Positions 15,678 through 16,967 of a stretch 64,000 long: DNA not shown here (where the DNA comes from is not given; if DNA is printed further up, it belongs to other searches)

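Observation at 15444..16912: Cre-like tyrosine recombinase bracketed by a perfect 17-bp direct repeat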

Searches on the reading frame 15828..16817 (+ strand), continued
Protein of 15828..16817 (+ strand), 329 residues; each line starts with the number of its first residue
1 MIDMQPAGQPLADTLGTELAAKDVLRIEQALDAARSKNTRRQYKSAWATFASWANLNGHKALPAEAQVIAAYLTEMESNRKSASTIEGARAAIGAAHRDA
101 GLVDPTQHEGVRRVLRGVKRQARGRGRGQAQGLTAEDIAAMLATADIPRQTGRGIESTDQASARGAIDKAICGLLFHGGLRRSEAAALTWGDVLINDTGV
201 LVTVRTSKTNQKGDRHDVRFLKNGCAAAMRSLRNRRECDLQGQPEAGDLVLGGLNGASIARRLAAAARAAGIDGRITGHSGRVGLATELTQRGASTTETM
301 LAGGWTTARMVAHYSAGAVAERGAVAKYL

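Call 29: find_related_loci(query=window:15837-16817:+, collection=viral_contigs, flank=4000)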
Query window:15837-16817:+ (326 aa) in viral_contigs; peptide patterns used: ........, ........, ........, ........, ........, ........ (x = any residue, [..] = any of these).
38 stretches matched a pattern, but none encodes a relative of the query by tblastn (E <= 1e-3).

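Call 45: find_encoding_contigs(protein=P0068, flank=3000, max_places=6)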
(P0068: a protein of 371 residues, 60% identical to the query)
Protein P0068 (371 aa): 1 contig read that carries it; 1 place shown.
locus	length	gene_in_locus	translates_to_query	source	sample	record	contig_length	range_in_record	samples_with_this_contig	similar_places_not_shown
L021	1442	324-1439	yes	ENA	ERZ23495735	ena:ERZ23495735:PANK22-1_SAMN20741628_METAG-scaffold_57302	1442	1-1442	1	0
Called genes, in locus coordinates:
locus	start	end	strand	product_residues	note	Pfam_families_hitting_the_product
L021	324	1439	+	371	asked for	PF00589:Phage_integrase (faint)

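Call 46: find_encoding_contigs(protein=P0024, flank=3000, max_places=4)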
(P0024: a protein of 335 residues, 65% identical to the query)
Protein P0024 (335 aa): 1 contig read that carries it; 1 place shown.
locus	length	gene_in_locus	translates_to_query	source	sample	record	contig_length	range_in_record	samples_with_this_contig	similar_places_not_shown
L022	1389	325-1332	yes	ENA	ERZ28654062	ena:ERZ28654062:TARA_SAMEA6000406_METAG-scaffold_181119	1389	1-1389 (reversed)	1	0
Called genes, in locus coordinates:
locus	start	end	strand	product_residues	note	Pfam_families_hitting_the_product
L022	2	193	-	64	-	?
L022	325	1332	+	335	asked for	PF00589:Phage_integrase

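Call 50: find_related_loci(query=A2, collection=metagenome_contigs, flank=3000)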
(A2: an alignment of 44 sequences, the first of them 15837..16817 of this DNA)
Query A2 (326 aa) in metagenome_contigs; peptide patterns used: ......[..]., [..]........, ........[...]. (x = any residue, [..] = any of these).
600 stretches matched a pattern (row limit reached: there are more); 82 encode a relative of the query (tblastn E <= 1e-3); the best 80 are kept; 80 distinct loci.
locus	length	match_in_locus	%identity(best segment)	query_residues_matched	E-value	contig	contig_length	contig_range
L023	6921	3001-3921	59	15-326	2e-106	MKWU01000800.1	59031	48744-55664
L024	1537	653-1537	63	1-300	5e-110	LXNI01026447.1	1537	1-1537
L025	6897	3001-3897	63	23-326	5e-102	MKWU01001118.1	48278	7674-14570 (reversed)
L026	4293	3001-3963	54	7-326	2e-89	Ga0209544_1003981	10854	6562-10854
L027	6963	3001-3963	54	7-326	2e-89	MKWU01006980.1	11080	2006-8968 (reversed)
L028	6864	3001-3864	48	28-326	1e-62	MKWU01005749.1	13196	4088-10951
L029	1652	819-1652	48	33-322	2e-55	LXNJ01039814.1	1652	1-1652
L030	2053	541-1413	40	6-314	1e-46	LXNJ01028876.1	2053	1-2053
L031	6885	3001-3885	39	24-326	7e-44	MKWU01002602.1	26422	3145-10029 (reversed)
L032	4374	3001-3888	37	14-314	5e-37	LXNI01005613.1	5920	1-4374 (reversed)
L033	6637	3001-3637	46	110-326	1e-50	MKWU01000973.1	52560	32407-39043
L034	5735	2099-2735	46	110-326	1e-50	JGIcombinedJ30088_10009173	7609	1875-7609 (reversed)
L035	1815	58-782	77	89-326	2e-39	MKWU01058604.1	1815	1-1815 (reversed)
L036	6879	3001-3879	37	15-321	6e-31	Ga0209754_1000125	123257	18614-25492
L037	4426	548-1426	37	15-321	6e-31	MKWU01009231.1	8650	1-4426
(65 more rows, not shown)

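Call 79: search_dna_similar(query=window:15837-16817:+, collection=phages, mode=protein, max_rows=12)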
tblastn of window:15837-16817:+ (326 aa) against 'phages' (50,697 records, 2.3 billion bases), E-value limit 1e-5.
No match.

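Call 80: search_dna_similar(query=window:15837-16817:+, collection=plasmids, mode=protein, max_rows=12)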
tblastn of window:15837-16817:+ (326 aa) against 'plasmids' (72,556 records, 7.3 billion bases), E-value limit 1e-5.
Records with a match: 736; places in all: 760; records where one place covers at least 80% of the query: 9.
Best place of each record, by identity: <60% 736.
By first word of the organism name: Agrobacterium 100; Rhodococcus 68; Pseudosulfitobacter 51; Mesorhizobium 45; Bradyrhizobium 40; Rhizobium 38; Acetobacter 30; Hymenobacter 29; Sinorhizobium 27; Shinella 24; and 89 more.
By predicted mobility (MOB-suite, as given by PLSDB): non-mobilizable 338; conjugative 284; mobilizable 114.
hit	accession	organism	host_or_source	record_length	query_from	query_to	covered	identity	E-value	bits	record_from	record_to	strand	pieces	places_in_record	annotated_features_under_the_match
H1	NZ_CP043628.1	Methylobacterium aquaticum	Prosopis cineraria,pure bacterial ...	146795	3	324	99%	30.2%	2e-8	63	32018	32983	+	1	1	tyrosine-type recombinase/integrase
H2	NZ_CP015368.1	Methylobacterium phyllosphaerae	cell culture,leaf tissues of rice in ...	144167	3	324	99%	29.7%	2e-9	66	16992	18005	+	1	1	tyrosine-type recombinase/integrase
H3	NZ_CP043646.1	Hymenobacter sp. NBH84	pure culture,soil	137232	3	312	95%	26.4%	1e-11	73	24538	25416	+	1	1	tyrosine-type recombinase/integrase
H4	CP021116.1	Aestuarium zhoushanense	pure culture,tidal flat sample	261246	28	311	87%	28.6%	2e-10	70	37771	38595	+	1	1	hypothetical protein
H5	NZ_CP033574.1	Shewanella algae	Neophocaena phocaenoides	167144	32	326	90%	26.7%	5e-11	71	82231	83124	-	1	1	tyrosine-type recombinase/integrase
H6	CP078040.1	Shewanella putrefaciens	Whole Organism,sink handle in ICU Room ...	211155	32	326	90%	26.7%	5e-11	71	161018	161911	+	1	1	tyrosine-type recombinase/integrase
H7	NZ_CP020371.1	Candidatus Thiodictyon syntrophicum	meromictic lake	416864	3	231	70%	33.6%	1e-7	61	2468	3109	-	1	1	site-specific integrase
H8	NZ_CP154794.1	Rhodococcus aetherivorans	pure culture,soil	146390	3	219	67%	35.1%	6e-13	77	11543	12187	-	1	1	integrase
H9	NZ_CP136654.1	Rhodococcus qingshengii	cell culture,soil from Antarctica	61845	3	210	64%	36.1%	6e-12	74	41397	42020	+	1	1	tyrosine-type recombinase/integrase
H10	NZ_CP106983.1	Rhodococcus aetherivorans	cell culture,soil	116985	3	219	67%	34.2%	2e-12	76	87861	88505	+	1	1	site-specific integrase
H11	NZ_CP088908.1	Rhodococcus qingshengii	cell culture,forest soil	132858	3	210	64%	35.2%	4e-11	71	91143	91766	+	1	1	site-specific integrase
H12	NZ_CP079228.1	Rhodococcus sp. LW-XY12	pure culture,activated sludge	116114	4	219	66%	33.8%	7e-8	62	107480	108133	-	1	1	tyrosine-type recombinase/integrase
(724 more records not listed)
